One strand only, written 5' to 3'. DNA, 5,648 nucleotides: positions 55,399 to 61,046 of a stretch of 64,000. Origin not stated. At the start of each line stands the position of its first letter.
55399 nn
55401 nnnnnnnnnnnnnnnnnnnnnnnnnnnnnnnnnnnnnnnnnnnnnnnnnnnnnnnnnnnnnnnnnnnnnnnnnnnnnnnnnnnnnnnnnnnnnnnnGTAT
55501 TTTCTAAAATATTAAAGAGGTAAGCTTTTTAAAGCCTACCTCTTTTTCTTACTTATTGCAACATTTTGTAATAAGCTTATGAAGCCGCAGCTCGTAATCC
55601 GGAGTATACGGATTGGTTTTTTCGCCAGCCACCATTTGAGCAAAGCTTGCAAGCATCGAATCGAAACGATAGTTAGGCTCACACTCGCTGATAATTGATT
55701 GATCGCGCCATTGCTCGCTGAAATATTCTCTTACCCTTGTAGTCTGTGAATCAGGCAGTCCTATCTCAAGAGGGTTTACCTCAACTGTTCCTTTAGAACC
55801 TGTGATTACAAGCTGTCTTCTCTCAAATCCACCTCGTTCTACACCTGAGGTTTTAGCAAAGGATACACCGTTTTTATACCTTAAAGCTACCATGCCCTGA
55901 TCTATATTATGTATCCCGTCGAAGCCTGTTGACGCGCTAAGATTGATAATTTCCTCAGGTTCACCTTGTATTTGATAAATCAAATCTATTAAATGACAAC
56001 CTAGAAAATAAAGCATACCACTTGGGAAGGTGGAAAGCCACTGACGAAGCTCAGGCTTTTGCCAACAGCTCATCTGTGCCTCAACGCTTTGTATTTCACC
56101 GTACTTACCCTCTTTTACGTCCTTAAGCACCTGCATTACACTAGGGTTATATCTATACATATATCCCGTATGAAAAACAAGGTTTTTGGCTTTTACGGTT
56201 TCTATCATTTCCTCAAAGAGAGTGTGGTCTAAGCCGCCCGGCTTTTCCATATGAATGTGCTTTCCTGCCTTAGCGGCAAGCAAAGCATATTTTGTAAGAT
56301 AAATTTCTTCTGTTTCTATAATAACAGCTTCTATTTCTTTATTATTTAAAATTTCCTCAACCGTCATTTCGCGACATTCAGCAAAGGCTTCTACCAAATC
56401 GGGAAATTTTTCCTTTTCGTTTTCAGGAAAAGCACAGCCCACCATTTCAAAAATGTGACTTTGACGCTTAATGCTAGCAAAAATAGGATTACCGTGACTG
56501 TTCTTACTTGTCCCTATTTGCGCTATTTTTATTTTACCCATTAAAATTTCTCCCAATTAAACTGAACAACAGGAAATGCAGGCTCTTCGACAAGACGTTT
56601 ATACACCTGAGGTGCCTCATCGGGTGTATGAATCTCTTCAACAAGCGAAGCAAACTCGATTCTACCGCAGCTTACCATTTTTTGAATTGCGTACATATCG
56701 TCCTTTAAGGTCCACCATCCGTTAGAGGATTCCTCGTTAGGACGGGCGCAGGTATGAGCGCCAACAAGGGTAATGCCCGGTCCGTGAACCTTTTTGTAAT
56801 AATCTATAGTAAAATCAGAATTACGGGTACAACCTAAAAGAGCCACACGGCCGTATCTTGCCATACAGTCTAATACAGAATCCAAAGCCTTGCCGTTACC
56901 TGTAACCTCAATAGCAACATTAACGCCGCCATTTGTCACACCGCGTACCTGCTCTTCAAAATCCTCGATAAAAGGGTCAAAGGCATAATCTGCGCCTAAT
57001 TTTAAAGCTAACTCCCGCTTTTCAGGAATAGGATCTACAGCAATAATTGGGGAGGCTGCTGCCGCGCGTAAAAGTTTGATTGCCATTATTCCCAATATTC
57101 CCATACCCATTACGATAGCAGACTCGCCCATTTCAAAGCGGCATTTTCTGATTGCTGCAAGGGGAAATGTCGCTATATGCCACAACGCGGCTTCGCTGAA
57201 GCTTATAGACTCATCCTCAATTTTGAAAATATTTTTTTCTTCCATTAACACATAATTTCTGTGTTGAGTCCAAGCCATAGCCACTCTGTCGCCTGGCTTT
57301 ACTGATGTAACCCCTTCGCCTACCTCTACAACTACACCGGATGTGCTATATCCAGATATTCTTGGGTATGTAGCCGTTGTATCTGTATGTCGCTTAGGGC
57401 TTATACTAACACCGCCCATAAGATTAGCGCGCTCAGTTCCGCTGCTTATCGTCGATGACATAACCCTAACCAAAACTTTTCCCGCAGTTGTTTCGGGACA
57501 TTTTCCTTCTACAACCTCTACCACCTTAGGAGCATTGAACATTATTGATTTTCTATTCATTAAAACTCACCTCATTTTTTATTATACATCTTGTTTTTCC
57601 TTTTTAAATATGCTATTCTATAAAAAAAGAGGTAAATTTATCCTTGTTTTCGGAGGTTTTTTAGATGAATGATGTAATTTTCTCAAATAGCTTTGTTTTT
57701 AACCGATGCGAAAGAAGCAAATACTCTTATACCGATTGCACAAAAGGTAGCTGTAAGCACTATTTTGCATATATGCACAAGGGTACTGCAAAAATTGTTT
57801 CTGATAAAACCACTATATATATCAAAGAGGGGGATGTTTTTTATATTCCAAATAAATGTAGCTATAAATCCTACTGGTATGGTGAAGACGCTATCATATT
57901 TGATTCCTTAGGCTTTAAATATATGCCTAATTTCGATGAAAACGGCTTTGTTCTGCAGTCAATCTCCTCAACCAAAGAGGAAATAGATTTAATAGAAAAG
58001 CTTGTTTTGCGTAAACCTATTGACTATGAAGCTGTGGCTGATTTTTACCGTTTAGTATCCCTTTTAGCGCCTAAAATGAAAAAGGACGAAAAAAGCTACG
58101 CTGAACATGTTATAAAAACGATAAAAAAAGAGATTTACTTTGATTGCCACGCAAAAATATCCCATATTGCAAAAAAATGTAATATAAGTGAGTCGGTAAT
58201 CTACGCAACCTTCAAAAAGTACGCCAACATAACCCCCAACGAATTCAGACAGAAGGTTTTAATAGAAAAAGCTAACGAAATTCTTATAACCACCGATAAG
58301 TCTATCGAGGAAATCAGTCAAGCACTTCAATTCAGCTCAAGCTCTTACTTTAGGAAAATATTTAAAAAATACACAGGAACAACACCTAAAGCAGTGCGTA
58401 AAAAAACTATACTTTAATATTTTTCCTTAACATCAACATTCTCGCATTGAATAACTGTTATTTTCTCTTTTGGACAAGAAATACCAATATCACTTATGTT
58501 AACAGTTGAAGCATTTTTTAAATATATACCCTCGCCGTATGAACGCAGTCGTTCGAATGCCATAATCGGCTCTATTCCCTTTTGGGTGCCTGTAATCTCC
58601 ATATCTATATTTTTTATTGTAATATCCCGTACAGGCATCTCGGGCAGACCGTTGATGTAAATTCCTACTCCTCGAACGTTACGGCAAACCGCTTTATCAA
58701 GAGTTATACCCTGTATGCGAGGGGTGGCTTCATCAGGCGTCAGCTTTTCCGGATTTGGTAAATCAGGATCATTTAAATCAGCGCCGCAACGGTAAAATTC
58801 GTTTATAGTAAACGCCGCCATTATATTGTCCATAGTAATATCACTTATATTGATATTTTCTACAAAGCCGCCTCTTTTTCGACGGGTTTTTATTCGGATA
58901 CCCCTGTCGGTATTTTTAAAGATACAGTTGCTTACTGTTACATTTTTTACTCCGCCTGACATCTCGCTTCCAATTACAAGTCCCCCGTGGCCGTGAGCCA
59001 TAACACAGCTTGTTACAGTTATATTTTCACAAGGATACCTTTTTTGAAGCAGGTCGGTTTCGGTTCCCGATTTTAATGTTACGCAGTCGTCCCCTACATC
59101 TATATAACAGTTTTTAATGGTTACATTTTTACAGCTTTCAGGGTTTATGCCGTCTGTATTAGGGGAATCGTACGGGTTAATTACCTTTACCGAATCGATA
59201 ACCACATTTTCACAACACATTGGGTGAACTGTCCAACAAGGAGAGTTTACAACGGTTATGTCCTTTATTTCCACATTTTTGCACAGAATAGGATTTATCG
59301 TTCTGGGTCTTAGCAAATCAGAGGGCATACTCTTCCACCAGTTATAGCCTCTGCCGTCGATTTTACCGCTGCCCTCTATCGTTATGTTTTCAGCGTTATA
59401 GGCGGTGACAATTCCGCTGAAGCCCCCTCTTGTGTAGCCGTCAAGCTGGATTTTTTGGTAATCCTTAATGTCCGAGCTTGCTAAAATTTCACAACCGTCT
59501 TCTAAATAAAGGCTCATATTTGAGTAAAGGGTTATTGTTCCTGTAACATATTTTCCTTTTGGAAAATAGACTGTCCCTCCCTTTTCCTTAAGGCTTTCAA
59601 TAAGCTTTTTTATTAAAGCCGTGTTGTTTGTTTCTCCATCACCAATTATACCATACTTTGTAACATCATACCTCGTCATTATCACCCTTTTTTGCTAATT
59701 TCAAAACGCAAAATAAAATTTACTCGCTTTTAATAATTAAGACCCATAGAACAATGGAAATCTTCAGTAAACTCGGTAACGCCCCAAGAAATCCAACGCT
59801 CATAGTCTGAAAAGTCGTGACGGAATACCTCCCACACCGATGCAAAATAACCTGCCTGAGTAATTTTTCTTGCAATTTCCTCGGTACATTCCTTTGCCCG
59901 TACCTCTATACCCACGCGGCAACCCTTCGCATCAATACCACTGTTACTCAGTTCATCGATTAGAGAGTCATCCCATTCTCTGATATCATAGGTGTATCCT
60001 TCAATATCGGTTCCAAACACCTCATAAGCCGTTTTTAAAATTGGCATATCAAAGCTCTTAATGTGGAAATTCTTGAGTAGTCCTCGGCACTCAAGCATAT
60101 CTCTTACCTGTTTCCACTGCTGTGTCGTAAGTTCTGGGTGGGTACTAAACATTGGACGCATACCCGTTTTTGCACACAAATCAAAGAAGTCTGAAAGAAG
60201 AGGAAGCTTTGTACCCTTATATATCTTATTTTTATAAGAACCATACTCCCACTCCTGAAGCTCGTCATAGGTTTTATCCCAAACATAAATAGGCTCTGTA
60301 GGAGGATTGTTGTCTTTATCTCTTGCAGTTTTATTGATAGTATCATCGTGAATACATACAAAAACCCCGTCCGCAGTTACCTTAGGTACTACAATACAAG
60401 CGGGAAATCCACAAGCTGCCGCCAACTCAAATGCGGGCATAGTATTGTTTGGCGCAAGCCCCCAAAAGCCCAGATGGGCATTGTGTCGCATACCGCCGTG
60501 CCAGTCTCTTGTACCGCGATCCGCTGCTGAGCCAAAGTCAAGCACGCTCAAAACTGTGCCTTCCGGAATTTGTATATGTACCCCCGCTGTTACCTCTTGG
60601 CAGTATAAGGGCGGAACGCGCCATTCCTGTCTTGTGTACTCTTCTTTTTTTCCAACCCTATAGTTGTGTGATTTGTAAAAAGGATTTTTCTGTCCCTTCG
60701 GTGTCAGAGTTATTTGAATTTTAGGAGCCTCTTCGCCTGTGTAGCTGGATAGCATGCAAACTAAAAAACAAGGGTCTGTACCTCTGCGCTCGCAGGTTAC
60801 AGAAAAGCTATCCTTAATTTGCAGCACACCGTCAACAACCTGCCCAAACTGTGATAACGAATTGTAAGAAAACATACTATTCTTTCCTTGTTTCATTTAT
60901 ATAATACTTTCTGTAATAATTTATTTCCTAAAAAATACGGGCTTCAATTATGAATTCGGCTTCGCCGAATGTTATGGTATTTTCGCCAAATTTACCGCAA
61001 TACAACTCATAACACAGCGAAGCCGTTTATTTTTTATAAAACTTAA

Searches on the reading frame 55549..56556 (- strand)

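Call 59: search_protein_families(library=pfam, proteins=[window:55549-56556:-], max_evalue=0.00001)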
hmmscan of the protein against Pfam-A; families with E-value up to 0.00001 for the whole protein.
window:55549-56556:- (335 aa): 3 families
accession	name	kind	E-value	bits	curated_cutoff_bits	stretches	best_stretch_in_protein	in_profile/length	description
PF22725.1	GFO_IDH_MocA_C3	-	3.8e-15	56.4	27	1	145-259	6-124/124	GFO/IDH/MocA C-terminal domain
PF02894.22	GFO_IDH_MocA_C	-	3.8e-09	37.1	22.9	1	147-277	4-138/218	Oxidoreductase family, C-terminal alpha/beta domain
PF01408.29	GFO_IDH_MocA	-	6.6e-08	33.7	24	1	10-132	2-120/120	Oxidoreductase family, NAD-binding Rossmann fold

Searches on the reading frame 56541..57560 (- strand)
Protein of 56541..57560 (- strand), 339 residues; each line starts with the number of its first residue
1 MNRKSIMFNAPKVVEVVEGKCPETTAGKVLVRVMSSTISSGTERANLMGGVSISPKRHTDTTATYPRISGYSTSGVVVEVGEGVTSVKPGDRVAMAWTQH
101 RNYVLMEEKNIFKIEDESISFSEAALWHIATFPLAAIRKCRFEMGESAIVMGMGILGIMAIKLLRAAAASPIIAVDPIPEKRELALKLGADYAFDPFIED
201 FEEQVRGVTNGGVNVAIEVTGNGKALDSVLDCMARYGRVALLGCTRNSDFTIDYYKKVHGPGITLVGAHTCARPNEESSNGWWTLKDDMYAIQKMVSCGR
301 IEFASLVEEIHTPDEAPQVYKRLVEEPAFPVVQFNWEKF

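Call 59: search_protein_families(library=pfam, proteins=[window:56541-57560:-], max_evalue=0.00001)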
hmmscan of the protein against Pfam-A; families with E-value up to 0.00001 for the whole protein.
window:56541-57560:- (339 aa): 3 families
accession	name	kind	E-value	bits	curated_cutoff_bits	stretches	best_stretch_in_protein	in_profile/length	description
PF00107.32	ADH_zinc_N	-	1e-22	80.9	31.8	1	156-272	2-116/129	Zinc-binding dehydrogenase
PF16912.11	Glu_dehyd_C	-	1.2e-08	35.2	34.9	1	142-254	27-141/211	Glucose dehydrogenase C-terminus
PF08240.17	ADH_N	-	1.9e-08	35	23.5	1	26-98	2-65/104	Alcohol dehydrogenase GroES-like domain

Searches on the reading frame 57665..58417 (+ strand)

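Call 59: search_protein_families(library=pfam, proteins=[window:57665-58417:+], max_evalue=0.00001)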
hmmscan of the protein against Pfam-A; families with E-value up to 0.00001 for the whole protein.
window:57665-58417:+ (250 aa): 2 families
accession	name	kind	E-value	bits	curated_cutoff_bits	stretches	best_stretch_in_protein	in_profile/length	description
PF12833.13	HTH_18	-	8.7e-19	68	33.6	1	168-246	1-79/80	Helix-turn-helix domain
PF00165.29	HTH_AraC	-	4e-18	65.5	26.6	1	208-246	2-42/42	Bacterial regulatory helix-turn-helix proteins, AraC family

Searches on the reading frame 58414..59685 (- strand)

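Call 59: search_protein_families(library=pfam, proteins=[window:58414-59685:-], max_evalue=0.00001)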
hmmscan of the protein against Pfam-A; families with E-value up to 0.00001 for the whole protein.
window:58414-59685:- (423 aa): 2 families
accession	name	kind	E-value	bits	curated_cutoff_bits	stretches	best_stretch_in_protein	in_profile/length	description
PF00295.23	Glyco_hydro_28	-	3e-44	151.9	22.9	1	88-367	48-311/324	Glycosyl hydrolases family 28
PF12708.12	Pect-lyase_RHGA_epim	-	2.2e-16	60.7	27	1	8-87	4-88/213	Rhamnogalacturonase A/epimerase, pectate lyase-like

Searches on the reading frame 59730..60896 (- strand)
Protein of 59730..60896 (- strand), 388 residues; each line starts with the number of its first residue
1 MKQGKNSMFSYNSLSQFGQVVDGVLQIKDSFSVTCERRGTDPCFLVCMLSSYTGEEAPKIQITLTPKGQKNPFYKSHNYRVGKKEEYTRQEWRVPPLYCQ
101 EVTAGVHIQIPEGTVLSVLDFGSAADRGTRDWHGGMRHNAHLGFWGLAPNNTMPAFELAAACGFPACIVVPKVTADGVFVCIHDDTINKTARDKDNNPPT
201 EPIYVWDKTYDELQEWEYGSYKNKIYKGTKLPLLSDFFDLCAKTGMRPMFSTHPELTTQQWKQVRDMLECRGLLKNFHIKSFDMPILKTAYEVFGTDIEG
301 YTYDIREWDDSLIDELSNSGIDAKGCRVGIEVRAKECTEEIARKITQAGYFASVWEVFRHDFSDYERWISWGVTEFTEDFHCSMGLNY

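Call 59: search_protein_families(library=pfam, proteins=[window:59730-60896:-], max_evalue=0.00001)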
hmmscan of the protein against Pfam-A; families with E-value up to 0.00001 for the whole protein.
window:59730-60896:- (388 aa): 1 family
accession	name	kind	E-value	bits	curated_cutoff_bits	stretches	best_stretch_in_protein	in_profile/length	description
PF03009.23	GDPD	-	5.6e-12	46.7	23.6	1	141-259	1-113/244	Glycerophosphoryl diester phosphodiesterase family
